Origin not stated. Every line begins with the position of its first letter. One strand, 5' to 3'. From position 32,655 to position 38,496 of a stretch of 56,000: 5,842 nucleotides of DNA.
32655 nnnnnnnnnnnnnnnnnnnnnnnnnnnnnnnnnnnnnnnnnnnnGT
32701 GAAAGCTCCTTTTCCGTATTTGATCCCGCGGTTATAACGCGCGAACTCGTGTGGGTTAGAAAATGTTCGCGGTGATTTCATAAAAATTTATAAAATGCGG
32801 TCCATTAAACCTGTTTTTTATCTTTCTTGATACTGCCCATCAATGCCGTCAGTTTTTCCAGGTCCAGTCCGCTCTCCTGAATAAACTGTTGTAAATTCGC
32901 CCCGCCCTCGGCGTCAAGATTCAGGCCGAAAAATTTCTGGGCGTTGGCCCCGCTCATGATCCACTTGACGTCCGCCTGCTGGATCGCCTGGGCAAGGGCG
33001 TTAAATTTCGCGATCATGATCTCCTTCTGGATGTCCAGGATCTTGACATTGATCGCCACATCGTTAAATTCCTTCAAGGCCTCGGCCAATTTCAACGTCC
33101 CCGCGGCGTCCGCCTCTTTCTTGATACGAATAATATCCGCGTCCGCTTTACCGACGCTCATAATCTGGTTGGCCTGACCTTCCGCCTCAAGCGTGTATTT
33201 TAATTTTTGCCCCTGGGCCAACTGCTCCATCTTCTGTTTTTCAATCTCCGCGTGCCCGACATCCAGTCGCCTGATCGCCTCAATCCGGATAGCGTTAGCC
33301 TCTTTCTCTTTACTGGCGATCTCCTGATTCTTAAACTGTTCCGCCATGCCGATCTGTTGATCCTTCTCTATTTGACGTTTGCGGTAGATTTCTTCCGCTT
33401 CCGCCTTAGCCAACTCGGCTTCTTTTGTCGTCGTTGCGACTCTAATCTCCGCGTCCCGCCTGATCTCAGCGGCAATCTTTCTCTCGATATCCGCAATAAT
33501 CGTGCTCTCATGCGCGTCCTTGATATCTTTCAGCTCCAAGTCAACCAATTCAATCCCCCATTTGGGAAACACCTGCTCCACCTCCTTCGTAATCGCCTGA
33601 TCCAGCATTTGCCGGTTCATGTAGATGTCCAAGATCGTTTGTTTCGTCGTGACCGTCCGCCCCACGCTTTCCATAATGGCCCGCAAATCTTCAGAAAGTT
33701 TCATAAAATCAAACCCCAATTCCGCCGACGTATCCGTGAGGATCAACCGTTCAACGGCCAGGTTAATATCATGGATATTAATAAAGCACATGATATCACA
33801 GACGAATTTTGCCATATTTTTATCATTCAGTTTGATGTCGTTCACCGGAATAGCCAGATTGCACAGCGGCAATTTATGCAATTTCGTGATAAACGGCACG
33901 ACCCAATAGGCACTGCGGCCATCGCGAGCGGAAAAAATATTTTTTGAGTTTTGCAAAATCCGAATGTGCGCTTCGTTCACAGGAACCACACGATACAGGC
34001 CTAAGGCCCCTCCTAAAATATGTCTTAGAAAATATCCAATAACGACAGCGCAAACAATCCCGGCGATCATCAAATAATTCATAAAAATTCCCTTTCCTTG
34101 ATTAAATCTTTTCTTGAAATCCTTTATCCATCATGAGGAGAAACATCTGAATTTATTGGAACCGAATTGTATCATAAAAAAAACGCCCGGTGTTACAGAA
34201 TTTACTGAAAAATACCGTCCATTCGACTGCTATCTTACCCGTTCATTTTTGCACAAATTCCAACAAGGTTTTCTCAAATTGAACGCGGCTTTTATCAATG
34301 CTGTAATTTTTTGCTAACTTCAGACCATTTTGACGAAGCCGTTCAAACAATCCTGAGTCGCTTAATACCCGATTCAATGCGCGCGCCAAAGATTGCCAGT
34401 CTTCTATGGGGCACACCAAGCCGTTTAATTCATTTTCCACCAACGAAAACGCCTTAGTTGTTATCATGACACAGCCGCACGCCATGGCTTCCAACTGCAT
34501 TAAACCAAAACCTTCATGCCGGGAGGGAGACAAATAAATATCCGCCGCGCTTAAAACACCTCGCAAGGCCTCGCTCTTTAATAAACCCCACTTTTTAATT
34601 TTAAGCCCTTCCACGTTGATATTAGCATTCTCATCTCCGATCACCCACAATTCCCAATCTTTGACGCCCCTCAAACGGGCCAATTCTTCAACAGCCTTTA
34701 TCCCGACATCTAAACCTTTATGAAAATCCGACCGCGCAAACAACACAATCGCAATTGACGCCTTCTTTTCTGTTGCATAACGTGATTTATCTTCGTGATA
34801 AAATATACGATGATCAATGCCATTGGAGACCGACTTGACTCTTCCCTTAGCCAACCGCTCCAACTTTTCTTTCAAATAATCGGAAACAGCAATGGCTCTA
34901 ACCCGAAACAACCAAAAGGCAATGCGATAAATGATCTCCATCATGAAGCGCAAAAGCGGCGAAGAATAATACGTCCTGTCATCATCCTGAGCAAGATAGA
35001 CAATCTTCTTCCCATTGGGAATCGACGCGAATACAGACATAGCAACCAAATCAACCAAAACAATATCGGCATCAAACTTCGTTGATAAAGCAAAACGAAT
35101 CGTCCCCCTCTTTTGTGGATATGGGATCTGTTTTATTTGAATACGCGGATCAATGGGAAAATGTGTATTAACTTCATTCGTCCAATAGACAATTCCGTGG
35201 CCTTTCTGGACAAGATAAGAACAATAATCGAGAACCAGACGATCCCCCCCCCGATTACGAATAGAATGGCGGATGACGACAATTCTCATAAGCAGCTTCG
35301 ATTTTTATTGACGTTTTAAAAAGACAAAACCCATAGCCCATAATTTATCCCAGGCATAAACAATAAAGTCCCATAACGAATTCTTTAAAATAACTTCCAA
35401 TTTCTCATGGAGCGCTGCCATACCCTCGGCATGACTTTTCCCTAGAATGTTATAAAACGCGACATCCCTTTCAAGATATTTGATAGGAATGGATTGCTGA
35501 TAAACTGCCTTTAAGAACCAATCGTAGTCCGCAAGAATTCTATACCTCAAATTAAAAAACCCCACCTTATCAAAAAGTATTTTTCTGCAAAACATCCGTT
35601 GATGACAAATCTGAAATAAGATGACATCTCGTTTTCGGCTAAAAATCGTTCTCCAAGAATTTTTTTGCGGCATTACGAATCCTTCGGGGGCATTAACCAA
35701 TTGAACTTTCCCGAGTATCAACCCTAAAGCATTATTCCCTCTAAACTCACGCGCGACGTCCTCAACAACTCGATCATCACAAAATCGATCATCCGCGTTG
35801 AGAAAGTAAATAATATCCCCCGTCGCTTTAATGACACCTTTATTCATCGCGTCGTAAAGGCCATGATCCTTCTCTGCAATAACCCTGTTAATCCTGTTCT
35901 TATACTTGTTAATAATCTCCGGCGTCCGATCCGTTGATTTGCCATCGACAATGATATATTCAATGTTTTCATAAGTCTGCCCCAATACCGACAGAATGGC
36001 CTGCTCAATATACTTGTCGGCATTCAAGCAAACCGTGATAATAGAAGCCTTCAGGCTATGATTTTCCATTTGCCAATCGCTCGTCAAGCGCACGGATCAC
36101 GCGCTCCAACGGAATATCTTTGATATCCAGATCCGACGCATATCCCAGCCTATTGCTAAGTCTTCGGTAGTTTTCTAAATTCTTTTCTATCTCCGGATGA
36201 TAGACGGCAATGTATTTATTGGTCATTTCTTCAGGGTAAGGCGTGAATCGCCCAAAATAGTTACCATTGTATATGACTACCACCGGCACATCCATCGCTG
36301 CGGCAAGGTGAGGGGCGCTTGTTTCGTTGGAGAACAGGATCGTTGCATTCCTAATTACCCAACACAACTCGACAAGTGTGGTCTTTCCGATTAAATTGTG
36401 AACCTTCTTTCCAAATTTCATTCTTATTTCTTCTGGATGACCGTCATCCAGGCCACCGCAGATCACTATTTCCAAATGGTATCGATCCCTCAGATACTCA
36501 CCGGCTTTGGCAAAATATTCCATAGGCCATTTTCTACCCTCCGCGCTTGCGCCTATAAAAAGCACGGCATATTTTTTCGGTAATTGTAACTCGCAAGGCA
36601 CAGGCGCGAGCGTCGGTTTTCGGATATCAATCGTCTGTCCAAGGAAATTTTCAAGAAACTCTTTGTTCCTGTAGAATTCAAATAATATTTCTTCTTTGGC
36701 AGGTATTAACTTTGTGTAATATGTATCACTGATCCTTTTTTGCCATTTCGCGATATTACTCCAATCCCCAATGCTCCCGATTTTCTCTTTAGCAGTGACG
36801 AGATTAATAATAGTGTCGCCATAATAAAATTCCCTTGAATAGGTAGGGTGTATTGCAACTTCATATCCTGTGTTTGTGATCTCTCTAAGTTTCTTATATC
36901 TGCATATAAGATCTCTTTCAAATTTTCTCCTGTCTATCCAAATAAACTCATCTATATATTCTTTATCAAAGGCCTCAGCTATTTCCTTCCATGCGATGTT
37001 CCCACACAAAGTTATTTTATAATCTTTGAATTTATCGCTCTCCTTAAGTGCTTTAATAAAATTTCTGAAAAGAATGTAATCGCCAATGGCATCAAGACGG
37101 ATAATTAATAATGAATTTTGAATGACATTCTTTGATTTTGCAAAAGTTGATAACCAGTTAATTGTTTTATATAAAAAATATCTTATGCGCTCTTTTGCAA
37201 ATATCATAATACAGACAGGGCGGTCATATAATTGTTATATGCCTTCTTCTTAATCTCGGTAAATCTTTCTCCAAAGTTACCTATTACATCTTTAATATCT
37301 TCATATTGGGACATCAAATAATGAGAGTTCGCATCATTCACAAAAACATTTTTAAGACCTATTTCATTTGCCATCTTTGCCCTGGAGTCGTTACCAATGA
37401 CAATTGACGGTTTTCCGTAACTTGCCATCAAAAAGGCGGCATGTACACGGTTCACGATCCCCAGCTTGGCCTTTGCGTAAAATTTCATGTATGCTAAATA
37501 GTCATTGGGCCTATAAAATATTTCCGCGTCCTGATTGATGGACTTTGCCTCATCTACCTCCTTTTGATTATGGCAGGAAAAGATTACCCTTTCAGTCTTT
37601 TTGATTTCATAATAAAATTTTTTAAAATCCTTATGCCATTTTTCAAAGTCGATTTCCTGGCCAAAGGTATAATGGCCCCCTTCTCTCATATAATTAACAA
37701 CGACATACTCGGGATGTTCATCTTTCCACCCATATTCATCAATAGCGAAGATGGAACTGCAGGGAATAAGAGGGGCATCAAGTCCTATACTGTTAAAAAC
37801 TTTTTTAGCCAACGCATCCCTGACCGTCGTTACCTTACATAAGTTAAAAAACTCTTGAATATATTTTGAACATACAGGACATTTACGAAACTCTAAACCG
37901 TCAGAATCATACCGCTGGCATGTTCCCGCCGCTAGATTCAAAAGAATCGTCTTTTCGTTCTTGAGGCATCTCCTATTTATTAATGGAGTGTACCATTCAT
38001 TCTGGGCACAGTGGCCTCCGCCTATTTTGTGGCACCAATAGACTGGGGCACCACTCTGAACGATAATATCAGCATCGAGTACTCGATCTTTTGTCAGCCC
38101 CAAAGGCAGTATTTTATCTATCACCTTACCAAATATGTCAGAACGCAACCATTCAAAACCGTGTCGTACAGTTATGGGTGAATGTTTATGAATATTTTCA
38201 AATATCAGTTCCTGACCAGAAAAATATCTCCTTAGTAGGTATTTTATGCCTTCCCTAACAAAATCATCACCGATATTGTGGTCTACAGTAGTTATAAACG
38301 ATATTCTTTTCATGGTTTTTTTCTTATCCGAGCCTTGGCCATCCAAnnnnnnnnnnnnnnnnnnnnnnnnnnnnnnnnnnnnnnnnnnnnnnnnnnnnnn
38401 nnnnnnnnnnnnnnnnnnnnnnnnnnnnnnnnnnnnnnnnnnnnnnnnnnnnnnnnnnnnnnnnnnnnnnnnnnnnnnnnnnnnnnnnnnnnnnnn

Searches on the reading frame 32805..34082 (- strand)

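Call 17: search_protein_families(library=pfam, proteins=[window:32805-34082:-], max_evalue=0.001)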
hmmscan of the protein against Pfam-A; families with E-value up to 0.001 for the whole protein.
window:32805-34082:- (425 aa): 1 family
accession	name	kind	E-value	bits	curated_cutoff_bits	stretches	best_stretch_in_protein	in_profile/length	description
PF01145.31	Band_7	-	7.9e-19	68.8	23.6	1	58-219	25-175/176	SPFH domain / Band 7 family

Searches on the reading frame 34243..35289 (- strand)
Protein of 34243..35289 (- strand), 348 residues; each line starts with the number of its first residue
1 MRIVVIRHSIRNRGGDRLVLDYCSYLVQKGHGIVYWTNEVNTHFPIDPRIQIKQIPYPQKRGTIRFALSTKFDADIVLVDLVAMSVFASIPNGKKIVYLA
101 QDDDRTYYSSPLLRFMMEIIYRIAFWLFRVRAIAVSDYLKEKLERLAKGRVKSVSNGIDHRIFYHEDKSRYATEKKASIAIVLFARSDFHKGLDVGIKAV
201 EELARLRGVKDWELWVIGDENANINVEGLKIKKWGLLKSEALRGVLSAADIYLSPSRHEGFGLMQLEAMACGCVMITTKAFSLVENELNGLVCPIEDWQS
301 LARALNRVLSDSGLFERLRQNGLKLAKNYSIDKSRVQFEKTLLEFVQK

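Call 53: search_protein_families(library=pfam, proteins=[window:34243-35289:-], max_evalue=0.00001)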
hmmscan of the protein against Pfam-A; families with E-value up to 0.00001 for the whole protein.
window:34243-35289:- (348 aa): 4 families
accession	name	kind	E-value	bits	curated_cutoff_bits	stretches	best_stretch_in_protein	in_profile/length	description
PF13692.12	Glyco_trans_1_4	-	1.6e-21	77.5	27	1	181-311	4-142/142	Glycosyl transferases group 1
PF00534.26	Glycos_transf_1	-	1.5e-20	73.8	26.4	1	176-323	13-170/172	Glycosyl transferases group 1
PF20706.3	GT4-conflict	-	4e-11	42.9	26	1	131-273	149-306/385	Family 4 Glycosyltransferase in conflict systems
PF13439.12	Glyco_transf_4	-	1.3e-06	29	28.5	1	14-160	3-168/170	Glycosyltransferase Family 4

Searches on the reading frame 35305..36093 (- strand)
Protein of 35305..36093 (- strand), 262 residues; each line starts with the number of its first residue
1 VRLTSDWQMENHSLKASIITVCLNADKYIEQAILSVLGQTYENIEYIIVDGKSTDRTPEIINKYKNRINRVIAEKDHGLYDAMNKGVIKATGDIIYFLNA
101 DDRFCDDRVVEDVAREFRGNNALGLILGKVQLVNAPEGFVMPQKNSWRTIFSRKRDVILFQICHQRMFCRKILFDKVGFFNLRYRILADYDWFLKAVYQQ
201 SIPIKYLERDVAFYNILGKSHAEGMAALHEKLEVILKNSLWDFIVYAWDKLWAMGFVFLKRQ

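Call 53: search_protein_families(library=pfam, proteins=[window:35305-36093:-], max_evalue=0.00001)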
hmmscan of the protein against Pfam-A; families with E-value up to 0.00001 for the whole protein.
window:35305-36093:- (262 aa): 2 families
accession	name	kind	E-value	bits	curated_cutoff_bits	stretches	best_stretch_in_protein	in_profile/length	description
PF00535.33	Glycos_transf_2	-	2.1e-27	96.5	23.3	1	17-173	1-164/168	Glycosyl transferase family 2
PF10111.15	Glyco_tranf_2_2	-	4.4e-09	36.7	27.3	1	18-110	3-100/276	Glycosyltransferase like family 2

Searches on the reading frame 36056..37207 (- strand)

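Call 53: search_protein_families(library=pfam, proteins=[window:36056-37207:-], max_evalue=0.00001)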
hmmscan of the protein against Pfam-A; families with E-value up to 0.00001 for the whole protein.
window:36056-37207:- (383 aa): 1 family
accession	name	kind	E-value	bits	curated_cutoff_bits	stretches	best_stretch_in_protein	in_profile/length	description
PF01075.23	Glyco_transf_9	-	1.5e-16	61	22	1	206-330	100-226/247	Glycosyltransferase family 9 (heptosyltransferase)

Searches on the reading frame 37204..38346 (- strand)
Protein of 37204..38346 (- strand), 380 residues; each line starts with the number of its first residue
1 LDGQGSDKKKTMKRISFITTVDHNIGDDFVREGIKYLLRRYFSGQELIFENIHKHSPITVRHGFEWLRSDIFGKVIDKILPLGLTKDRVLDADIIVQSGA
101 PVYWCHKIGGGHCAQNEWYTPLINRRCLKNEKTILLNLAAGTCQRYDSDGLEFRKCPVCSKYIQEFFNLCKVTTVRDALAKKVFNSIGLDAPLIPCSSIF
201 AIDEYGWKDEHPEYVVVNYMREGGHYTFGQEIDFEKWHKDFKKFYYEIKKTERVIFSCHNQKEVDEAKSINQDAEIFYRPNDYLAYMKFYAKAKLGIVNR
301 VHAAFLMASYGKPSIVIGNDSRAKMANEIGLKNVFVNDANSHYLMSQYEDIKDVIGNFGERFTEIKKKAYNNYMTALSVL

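Call 53: search_protein_families(library=pfam, proteins=[window:37204-38346:-], max_evalue=0.00001)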
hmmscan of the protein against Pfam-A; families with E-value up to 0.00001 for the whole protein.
window:37204-38346:- (380 aa): 1 family
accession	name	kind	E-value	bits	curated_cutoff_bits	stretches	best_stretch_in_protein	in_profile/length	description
PF04230.19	PS_pyruv_trans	-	2.5e-14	54.3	25.3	1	24-321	1-280/280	Polysaccharide pyruvyl transferase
